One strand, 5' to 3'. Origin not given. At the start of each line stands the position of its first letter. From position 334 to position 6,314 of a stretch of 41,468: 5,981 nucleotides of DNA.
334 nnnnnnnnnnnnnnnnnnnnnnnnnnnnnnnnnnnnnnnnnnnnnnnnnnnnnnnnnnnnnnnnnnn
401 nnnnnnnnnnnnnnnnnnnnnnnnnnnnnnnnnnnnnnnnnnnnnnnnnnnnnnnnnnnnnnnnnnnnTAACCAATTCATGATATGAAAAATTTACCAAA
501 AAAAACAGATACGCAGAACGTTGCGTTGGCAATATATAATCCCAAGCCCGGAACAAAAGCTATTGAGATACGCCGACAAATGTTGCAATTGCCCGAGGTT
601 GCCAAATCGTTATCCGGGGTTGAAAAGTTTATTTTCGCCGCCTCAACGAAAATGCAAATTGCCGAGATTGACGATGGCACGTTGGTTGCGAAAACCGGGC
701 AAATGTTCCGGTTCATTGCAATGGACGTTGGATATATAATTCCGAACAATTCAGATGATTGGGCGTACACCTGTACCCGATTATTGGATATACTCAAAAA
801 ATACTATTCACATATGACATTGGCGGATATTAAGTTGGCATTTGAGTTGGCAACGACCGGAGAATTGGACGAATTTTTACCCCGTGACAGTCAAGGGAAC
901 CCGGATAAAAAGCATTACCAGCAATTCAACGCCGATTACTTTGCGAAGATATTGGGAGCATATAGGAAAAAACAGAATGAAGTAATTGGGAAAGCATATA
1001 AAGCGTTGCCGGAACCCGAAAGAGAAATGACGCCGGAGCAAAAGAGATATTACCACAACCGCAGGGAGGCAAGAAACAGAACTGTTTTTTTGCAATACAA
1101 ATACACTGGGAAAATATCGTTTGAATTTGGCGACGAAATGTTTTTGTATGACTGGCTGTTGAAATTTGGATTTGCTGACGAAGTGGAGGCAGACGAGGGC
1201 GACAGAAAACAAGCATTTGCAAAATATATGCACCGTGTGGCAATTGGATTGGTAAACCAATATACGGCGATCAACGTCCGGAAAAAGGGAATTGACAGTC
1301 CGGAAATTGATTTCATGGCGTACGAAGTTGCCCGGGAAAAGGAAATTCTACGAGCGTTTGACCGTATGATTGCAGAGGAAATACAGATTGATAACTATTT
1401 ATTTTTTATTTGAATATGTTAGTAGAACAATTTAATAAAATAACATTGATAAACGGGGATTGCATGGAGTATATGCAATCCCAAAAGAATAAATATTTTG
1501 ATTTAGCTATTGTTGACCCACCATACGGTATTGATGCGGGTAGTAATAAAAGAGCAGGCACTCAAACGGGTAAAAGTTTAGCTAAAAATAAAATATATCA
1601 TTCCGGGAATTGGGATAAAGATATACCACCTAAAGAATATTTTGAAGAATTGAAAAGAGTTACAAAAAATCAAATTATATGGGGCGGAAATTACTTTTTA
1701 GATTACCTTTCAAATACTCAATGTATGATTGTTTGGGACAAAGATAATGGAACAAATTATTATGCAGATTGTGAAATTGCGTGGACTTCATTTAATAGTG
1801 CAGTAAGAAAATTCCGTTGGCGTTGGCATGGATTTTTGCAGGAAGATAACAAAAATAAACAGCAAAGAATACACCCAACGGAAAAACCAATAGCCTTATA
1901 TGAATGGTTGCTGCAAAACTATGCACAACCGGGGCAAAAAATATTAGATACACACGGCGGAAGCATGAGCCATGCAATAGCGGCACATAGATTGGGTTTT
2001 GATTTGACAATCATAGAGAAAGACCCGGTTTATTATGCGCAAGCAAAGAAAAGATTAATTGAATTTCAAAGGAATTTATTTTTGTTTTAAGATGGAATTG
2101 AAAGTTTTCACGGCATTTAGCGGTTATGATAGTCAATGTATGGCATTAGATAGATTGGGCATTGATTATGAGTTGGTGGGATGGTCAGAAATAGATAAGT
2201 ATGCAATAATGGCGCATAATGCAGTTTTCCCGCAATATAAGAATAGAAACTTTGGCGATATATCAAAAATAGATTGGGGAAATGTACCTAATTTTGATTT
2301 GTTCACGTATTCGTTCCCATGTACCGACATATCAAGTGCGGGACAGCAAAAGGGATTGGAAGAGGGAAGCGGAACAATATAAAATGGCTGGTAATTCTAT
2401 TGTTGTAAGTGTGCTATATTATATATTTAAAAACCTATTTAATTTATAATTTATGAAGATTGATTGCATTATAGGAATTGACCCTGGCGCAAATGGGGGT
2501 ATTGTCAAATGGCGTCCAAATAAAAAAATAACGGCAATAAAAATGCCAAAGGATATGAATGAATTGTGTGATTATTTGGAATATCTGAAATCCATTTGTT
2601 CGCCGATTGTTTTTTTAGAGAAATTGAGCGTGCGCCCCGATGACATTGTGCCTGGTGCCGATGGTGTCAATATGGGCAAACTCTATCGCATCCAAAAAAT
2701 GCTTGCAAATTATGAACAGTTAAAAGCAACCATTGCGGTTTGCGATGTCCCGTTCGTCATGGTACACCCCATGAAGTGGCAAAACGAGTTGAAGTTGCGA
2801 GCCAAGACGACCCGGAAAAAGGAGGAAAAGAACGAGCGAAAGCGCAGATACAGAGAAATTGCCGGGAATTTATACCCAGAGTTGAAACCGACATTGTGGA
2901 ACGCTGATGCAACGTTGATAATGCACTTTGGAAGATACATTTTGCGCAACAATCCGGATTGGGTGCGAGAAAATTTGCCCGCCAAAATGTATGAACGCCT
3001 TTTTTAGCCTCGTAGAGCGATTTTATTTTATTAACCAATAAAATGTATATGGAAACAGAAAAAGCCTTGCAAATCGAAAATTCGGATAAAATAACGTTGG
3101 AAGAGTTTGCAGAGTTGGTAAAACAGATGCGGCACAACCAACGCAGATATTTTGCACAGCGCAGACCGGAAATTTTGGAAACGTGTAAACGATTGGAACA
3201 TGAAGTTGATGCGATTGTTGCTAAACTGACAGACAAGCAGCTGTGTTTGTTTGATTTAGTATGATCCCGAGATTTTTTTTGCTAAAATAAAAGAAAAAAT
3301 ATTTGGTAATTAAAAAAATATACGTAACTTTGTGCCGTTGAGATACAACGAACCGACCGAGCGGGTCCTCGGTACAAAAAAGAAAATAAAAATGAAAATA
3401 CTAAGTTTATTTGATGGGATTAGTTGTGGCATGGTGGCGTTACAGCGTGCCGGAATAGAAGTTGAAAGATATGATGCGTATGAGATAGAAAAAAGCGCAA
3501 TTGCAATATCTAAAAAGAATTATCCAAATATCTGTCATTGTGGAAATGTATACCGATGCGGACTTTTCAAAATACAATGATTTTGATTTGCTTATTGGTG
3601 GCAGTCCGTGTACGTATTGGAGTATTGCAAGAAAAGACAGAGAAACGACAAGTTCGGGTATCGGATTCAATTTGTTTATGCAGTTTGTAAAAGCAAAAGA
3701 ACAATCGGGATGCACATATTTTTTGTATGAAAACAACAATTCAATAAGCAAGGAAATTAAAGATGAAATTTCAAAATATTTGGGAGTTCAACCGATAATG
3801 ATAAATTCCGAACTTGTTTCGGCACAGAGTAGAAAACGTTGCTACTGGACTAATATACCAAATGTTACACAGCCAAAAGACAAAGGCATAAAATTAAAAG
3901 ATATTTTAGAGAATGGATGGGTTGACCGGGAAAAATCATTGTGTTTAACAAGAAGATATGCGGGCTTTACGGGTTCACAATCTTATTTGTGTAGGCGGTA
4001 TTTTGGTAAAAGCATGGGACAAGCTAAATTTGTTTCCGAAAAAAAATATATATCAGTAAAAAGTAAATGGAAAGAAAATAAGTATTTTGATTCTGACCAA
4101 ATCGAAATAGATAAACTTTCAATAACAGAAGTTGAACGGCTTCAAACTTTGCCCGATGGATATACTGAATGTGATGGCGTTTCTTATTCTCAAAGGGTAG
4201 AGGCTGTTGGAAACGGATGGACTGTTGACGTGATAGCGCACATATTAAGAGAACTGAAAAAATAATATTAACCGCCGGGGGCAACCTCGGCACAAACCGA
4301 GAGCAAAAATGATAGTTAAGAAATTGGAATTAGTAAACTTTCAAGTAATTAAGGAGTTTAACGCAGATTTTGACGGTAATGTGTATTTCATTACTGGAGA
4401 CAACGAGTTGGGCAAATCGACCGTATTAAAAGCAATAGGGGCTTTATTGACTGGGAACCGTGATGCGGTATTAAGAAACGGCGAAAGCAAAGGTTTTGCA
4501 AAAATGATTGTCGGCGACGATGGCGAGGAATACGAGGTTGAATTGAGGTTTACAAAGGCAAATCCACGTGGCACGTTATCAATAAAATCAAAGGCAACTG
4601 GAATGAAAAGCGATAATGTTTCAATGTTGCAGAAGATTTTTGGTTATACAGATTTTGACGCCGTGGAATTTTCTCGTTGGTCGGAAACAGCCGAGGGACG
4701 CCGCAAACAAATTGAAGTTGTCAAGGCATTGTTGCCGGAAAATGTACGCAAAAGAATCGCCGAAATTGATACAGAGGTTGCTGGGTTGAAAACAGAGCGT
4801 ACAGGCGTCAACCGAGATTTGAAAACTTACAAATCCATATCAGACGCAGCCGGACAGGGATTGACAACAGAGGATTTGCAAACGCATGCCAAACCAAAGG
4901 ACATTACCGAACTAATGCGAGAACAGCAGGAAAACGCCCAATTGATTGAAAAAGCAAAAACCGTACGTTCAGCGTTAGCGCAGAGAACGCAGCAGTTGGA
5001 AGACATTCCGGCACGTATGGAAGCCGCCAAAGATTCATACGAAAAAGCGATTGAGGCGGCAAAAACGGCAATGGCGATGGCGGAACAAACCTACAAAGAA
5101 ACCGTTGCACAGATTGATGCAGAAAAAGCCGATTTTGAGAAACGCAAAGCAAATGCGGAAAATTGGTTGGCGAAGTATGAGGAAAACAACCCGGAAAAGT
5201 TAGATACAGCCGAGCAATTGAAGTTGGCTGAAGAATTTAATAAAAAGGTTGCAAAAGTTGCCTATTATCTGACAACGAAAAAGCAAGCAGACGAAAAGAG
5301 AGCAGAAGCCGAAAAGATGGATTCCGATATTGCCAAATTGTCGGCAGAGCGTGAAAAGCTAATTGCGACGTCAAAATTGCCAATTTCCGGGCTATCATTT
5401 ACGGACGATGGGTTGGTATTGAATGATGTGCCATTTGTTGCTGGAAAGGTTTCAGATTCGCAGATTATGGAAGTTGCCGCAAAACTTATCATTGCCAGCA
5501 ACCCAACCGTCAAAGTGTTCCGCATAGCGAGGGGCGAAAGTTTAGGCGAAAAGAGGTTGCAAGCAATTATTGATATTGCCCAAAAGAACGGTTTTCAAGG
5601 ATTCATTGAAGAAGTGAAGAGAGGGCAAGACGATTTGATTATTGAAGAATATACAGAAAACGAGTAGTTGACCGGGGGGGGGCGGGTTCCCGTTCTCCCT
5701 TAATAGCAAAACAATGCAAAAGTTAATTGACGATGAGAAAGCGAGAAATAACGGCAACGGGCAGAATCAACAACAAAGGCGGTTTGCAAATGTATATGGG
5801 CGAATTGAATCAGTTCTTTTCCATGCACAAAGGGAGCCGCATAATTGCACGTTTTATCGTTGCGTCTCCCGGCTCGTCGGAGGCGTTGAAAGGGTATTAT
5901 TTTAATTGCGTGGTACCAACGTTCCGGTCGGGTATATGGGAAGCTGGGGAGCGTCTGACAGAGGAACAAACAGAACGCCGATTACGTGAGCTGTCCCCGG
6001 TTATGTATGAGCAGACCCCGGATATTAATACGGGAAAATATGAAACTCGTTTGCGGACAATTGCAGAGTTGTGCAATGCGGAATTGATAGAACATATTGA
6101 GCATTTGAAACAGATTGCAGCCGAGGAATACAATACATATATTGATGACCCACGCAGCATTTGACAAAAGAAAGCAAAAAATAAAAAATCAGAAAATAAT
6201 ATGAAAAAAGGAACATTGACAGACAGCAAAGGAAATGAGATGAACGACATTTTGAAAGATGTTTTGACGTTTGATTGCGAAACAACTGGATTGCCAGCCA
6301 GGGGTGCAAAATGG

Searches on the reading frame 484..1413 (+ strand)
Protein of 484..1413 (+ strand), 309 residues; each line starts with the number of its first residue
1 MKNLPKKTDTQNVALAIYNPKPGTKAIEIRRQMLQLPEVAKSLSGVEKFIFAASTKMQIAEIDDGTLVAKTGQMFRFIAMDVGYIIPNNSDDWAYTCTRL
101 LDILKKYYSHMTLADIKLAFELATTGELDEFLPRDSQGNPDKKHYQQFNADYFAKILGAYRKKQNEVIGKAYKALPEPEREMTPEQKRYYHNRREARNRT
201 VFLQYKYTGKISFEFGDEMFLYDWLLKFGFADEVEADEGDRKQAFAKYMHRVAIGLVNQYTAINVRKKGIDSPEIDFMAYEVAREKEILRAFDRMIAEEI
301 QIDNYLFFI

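Call 7: search_protein_families(library=pfam, proteins=[window:484-1413:+], max_evalue=0.01)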
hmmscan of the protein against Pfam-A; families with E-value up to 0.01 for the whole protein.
window:484-1413:+ (309 aa): 0 families

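Call 8: search_protein_families(library=phrogs, proteins=[window:484-1413:+], max_evalue=0.001)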
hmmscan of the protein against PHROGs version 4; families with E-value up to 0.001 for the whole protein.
window:484-1413:+ (309 aa): 2 families
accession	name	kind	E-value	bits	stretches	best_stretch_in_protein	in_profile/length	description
phrog_34953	-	unknown function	1.2e-37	130.9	1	25-297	22-295/315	-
phrog_26016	-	unknown function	1e-05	26.3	1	99-230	57-172/255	-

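Call 40: search_solved_structures(query=window:484-1413:+, max_evalue=1)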
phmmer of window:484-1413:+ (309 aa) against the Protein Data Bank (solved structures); distinct sequences matched with E-value up to 1: 11.
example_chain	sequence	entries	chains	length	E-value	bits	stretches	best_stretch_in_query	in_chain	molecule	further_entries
6sdr_A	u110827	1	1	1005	0.15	14.6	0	139-181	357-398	Formate dehydrogenase, alpha subunit, selenocysteine-containing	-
9rk1_A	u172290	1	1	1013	0.15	14.6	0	139-181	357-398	Formate dehydrogenase, alpha subunit, selenocysteine-containing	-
6sdv_A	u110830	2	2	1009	0.15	14.6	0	139-181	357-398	Formate dehydrogenase, alpha subunit, selenocysteine-containing,Formate dehydrogenase, alp | Formate dehydrogenase, alpha subunit, selenocysteine-containing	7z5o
8rcg_A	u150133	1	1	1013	0.15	14.6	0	139-181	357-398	Formate dehydrogenase, alpha subunit, selenocysteine-containing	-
8cm4_A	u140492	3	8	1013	0.15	14.6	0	139-181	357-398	Formate dehydrogenase, alpha subunit, selenocysteine-containing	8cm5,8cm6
9rk0_A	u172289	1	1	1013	0.15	14.6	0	139-181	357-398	Formate dehydrogenase, alpha subunit, selenocysteine-containing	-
30gj_A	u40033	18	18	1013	0.15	14.6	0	139-181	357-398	Formate dehydrogenase, alpha subunit, selenocysteine-containing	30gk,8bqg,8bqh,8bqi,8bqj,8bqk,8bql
9rjz_A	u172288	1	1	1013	0.15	14.6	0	139-181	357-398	Formate dehydrogenase, alpha subunit, selenocysteine-containing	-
9rjy_A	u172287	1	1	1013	0.15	14.6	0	139-181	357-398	Formate dehydrogenase, alpha subunit, selenocysteine-containing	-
9qm0_A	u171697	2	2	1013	0.15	14.6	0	139-181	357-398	Formate dehydrogenase, alpha subunit, selenocysteine-containing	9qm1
8cm7_A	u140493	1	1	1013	0.16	14.5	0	139-181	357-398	Formate dehydrogenase, alpha subunit, selenocysteine-containing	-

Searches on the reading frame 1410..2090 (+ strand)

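Call 7: search_protein_families(library=pfam, proteins=[window:1410-2090:+], max_evalue=0.01)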
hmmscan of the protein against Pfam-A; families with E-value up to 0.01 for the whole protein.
window:1410-2090:+ (226 aa): 2 families
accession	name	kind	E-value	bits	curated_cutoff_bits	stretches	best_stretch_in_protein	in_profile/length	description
PF01555.25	N6_N4_Mtase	-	7.5e-14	52.6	26.7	1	83-214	72-221/221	DNA methylase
PF03602.21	Cons_hypoth95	-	0.00013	22.2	24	0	10-44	92-128/182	Conserved hypothetical protein 95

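Call 8: search_protein_families(library=phrogs, proteins=[window:1410-2090:+], max_evalue=0.001)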
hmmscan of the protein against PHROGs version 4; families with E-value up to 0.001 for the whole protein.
window:1410-2090:+ (226 aa): 12 families
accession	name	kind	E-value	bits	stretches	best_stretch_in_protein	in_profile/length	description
phrog_67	-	other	2.8e-45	156.6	1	6-225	119-352/743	DNA methyltransferase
phrog_23224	-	other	3.6e-44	152.3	1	1-222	58-298/305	DNA methyltransferase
phrog_498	-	other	6.2e-22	78.9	1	26-221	219-425/633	DNA methyltransferase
phrog_18293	-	other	1.8e-14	54.7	1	147-218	38-109/119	methyltransferase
phrog_3008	-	other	7.6e-14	52.6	1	141-222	139-217/244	DNA methyltransferase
phrog_23085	-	unknown function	1.8e-07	31.9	1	147-221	36-110/138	-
phrog_12862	-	unknown function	6.9e-06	27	0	10-41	2-33/149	-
phrog_6025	-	other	1.7e-05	25.5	1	8-40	9-41/192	DNA methyltransferase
phrog_18146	-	other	2.7e-05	24.2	0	163-213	57-108/452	DNA methyltransferase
phrog_23148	-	unknown function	3e-05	25.1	1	149-216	79-146/165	-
phrog_12517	-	unknown function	4.6e-05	23.7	0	114-203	45-134/316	-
phrog_6952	-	other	0.00032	21.6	1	155-218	114-177/181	DNA methyltransferase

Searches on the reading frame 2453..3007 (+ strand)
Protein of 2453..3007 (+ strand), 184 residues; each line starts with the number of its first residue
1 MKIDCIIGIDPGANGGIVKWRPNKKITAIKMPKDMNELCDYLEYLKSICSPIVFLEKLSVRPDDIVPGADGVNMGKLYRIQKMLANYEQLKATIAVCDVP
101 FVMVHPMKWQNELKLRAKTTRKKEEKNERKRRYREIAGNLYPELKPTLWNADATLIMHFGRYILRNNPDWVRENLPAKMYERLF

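Call 7: search_protein_families(library=pfam, proteins=[window:2453-3007:+], max_evalue=0.01)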
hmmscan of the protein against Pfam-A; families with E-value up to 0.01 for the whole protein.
window:2453-3007:+ (184 aa): 0 families

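Call 8: search_protein_families(library=phrogs, proteins=[window:2453-3007:+], max_evalue=0.001)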
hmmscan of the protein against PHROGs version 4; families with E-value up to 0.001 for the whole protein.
window:2453-3007:+ (184 aa): 1 family
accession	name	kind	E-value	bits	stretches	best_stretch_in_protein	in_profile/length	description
phrog_1770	-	DNA, RNA and nucleotide metabolism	2.9e-25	90.1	1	2-167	2-154/158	Holliday junction resolvase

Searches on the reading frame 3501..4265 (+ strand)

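Call 7: search_protein_families(library=pfam, proteins=[window:3501-4265:+], max_evalue=0.01)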
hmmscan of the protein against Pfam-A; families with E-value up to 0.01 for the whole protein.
window:3501-4265:+ (254 aa): 1 family
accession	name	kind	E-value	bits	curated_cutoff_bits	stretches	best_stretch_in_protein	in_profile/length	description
PF00145.23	DNA_methylase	-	1.3e-16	61.4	22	1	18-254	51-324/324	C-5 cytosine-specific DNA methylase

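Call 8: search_protein_families(library=phrogs, proteins=[window:3501-4265:+], max_evalue=0.001)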
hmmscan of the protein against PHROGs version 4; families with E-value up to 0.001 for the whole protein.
window:3501-4265:+ (254 aa): 6 families
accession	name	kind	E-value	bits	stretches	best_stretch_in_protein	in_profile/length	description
phrog_17284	-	unknown function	1.7e-27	97.3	2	182-252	136-210/245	-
phrog_116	-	other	1.3e-25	90.9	1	25-254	268-491/779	DNA methyltransferase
phrog_16528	-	other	2.4e-08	34.8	1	198-252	165-217/236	DNA methyltransferase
phrog_363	-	other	4.6e-05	23.7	0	25-77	113-163/327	DNA methyltransferase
phrog_26324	-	other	6.2e-05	24.1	1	192-253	137-204/210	DNA methyltransferase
phrog_16427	-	other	0.00014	22.6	1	201-252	115-168/235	DNA methyltransferase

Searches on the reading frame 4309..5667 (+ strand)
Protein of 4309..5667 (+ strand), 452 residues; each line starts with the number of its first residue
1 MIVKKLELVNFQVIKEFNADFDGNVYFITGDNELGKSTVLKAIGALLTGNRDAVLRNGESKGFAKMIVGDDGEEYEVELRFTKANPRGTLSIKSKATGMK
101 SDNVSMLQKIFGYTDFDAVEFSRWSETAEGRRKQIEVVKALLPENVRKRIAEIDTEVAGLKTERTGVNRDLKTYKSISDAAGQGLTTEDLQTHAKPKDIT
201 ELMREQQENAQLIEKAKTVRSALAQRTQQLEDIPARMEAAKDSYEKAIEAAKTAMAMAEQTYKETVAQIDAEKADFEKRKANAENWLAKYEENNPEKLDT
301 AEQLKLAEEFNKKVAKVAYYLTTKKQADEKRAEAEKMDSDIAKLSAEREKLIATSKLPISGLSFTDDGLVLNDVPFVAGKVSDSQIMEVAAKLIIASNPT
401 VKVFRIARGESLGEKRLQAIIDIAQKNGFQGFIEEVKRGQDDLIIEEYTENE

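Call 7: search_protein_families(library=pfam, proteins=[window:4309-5667:+], max_evalue=0.01)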
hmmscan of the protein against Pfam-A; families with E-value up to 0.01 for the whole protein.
window:4309-5667:+ (452 aa): 8 families
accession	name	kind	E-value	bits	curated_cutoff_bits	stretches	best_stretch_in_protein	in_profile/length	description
PF13175.12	AAA_15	-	2.2e-12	47.7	32.1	1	1-343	1-262/374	AAA ATPase domain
PF13476.12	AAA_23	-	1.8e-08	35.7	27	1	5-273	1-193/201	AAA domain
PF13555.12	AAA_29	-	2.7e-07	30.7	27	1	4-51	2-50/61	P-loop containing region of AAA domain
PF13514.12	AAA_27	-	2.9e-05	24.2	22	1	1-49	1-52/206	AAA domain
PF02463.25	SMC_N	-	0.0005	20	40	1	3-84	2-86/220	RecF/RecN/SMC N terminal domain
PF00005.33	ABC_tran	-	0.00074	20.6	25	1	23-142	11-124/137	ABC transporter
PF08946.15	Osmo_CC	-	0.0055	17.4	24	0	144-165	15-36/46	Osmosensory transporter coiled coil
PF18822.6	CdvA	-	0.009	16.5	30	1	196-302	16-120/123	CdvA-like coiled-coil domain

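Call 8: search_protein_families(library=phrogs, proteins=[window:4309-5667:+], max_evalue=0.001)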
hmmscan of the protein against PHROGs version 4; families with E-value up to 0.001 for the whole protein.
window:4309-5667:+ (452 aa): 10 families
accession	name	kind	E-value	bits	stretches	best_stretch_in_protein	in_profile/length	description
phrog_1499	-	unknown function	2.5e-63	215.8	1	1-449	3-422/427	-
phrog_8323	-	unknown function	1.5e-10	41.3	1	1-81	49-130/623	-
phrog_3940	-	unknown function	1.3e-07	31.8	1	3-69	5-75/537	-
phrog_25363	-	unknown function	8.2e-07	30.1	1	2-47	6-51/77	-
phrog_4747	-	unknown function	1.6e-06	28.5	1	1-274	1-220/610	-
phrog_7507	-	unknown function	3.2e-06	27.8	1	3-329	4-358/483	-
phrog_77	-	DNA, RNA and nucleotide metabolism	7.2e-06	25.8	1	1-78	296-382/967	SbcC-like subunit of palindrome specific endonuclease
phrog_14451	-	unknown function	0.00022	20.9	0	4-57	3-57/553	-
phrog_9802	-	unknown function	0.00042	20.5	1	1-45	3-47/438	-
phrog_28217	-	DNA, RNA and nucleotide metabolism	0.0006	19.4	1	3-51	3-51/806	DNA repair exonuclease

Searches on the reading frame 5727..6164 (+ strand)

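Call 41: search_protein_families(library=phrogs, proteins=[window:5727-6164:+], max_evalue=0.00001)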
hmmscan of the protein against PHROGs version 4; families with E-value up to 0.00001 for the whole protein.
window:5727-6164:+ (145 aa): 1 family
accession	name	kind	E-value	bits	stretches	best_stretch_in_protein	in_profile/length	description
phrog_23774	-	unknown function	3.2e-40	138.3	1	3-144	1-142/145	-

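Call 42: search_protein_families(library=pfam, proteins=[window:5727-6164:+], max_evalue=0.001)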
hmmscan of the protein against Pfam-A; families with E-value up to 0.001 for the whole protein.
window:5727-6164:+ (145 aa): 0 families
